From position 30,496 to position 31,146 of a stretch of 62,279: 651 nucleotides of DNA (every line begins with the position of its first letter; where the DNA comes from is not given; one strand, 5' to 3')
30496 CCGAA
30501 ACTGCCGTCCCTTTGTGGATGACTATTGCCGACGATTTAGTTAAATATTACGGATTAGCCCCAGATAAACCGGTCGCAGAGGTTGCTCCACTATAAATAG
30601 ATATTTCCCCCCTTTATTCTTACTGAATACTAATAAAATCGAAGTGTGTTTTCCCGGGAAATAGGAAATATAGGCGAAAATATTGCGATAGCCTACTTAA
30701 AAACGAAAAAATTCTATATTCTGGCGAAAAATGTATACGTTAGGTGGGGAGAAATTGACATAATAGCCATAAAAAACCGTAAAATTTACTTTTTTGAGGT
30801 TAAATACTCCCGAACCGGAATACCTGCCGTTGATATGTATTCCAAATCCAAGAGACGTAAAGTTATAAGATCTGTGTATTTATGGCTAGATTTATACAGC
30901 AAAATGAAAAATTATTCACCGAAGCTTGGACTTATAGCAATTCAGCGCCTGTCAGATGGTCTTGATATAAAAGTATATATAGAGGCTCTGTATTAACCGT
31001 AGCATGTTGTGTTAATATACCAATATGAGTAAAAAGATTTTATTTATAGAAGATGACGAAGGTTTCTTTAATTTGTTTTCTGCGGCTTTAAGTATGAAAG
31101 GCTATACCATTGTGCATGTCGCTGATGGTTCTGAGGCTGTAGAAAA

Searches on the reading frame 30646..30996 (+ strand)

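Call 68: search_protein_families(library=pfam, proteins=[window:30646-30996:+], max_evalue=1)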
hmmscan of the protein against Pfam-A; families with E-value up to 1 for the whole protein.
window:30646-30996:+ (116 aa): 5 families
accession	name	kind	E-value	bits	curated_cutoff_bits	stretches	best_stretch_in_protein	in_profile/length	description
PF02021.23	UPF0102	-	1.3e-14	54.8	23.6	1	10-82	1-71/80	Uncharacterised protein family UPF0102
PF08378.17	NERD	-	2.2e-08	35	22.1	1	7-56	2-58/111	Nuclease-related domain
PF03008.20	DUF234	-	0.003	18.4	22.5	1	33-56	66-91/100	Archaea bacterial proteins of unknown function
PF08011.17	PDDEXK_9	-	0.0074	16.7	25.5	1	15-56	11-56/105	PD-(D/E)XK nuclease superfamily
PF01870.24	Hjc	-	0.02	15.2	21.1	1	37-57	31-51/93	Archaeal holliday junction resolvase (hjc)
